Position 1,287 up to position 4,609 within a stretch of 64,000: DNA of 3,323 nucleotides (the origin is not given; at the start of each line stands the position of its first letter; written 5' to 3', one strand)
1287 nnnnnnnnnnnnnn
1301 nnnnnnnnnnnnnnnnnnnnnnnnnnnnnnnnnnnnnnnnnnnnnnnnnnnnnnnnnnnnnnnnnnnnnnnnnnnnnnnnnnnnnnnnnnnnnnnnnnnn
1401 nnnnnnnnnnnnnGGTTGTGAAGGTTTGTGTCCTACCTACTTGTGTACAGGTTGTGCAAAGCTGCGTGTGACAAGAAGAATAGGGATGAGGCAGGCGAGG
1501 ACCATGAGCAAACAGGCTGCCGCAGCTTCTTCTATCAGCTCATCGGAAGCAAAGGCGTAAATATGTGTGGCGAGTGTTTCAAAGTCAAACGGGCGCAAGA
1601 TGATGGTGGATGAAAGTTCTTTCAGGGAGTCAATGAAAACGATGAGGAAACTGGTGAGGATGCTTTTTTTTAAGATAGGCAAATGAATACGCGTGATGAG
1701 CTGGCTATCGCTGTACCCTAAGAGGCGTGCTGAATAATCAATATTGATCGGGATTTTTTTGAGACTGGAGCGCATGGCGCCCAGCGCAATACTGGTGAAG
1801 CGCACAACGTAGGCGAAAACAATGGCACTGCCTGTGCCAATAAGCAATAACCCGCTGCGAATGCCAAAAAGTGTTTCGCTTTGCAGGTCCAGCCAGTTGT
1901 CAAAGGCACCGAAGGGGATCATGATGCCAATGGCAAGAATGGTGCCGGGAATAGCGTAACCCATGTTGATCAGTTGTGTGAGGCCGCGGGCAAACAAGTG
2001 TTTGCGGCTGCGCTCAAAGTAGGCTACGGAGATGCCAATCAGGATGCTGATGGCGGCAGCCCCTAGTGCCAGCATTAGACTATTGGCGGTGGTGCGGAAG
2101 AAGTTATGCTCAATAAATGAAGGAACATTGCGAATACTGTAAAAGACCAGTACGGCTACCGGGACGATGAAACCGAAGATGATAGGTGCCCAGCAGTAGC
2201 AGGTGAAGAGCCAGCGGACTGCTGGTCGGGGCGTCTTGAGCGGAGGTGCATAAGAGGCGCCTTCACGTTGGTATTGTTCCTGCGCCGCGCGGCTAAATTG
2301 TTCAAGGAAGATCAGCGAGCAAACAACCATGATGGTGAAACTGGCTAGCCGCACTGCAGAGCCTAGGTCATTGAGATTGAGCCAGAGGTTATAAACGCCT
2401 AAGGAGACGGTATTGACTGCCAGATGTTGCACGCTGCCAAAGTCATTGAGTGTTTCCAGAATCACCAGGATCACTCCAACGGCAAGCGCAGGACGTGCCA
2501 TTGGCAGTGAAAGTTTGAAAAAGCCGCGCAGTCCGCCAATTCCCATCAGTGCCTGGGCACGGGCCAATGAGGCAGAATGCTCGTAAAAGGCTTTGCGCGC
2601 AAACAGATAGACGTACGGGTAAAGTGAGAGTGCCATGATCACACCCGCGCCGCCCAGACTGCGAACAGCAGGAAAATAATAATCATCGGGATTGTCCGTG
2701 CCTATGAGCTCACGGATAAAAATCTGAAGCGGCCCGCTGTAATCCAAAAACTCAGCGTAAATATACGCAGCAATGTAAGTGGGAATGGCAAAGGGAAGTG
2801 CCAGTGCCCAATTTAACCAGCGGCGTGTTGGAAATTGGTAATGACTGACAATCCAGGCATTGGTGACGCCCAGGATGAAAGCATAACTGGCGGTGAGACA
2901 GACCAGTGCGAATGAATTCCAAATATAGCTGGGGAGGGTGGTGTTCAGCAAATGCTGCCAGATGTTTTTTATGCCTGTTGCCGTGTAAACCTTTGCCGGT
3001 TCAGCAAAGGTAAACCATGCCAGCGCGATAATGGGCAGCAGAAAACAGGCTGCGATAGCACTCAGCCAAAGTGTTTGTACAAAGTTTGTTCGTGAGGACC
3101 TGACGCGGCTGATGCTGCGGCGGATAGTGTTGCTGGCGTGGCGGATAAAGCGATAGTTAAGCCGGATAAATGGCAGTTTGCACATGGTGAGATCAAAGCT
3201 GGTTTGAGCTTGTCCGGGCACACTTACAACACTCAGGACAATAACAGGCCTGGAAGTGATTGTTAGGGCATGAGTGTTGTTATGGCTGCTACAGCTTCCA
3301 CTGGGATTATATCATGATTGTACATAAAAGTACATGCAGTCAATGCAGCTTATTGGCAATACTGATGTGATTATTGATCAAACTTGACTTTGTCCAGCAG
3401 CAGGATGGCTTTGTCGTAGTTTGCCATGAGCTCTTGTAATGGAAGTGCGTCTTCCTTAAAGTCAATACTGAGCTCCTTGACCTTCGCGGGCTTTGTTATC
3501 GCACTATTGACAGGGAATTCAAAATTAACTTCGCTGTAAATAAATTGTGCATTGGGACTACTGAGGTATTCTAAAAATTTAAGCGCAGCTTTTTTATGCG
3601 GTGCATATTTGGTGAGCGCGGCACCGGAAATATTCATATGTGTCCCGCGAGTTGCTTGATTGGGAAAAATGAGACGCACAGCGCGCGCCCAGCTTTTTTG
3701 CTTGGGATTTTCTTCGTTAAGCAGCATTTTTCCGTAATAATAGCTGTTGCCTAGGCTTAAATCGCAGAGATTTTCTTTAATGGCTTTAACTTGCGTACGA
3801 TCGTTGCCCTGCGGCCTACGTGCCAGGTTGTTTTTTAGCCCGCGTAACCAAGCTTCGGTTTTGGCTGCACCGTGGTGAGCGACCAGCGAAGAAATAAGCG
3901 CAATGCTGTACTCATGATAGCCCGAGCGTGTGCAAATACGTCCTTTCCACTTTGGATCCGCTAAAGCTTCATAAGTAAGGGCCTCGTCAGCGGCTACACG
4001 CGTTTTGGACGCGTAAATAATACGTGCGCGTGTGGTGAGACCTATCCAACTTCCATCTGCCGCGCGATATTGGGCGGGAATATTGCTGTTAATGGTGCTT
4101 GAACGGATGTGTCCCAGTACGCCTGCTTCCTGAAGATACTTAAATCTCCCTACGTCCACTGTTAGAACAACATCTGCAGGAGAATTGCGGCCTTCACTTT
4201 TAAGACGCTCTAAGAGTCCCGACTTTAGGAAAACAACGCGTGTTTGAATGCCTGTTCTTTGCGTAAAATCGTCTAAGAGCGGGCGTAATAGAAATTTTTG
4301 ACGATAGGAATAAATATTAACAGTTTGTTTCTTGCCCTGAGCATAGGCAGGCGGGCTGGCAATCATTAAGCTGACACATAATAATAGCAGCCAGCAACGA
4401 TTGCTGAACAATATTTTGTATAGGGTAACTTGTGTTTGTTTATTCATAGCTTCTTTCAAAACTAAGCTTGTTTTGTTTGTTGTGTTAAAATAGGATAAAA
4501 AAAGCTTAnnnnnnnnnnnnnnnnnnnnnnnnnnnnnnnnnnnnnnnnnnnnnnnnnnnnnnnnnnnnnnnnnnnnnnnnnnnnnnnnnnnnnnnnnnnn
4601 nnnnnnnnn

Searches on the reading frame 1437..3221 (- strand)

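Call 62: search_protein_families(library=pfam, proteins=[window:1437-3221:-], max_evalue=0.00001)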
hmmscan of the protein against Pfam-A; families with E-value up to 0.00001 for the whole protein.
window:1437-3221:- (594 aa): 1 family
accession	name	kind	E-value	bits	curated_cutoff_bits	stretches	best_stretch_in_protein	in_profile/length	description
PF00528.27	BPD_transp_1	-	1.2e-12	48.4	26.4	1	393-589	2-179/184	Binding-protein-dependent transport system inner membrane component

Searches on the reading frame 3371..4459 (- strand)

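Call 62: search_protein_families(library=pfam, proteins=[window:3371-4459:-], max_evalue=0.00001)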
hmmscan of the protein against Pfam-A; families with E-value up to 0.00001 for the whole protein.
window:3371-4459:- (362 aa): 4 families
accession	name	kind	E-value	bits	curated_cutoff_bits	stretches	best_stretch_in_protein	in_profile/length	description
PF01547.30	SBP_bac_1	-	3.2e-13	50.8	26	1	58-305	11-306/307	Bacterial extracellular solute-binding protein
PF13531.11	SBP_bac_11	-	4.1e-13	50.1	25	1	55-307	10-220/227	Bacterial extracellular solute-binding protein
PF13343.11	SBP_bac_6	-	1.3e-12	48.2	24.6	1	93-330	2-228/245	Bacterial extracellular solute-binding protein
PF13416.11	SBP_bac_8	-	7.5e-11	42.8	27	1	62-329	3-273/279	Bacterial extracellular solute-binding protein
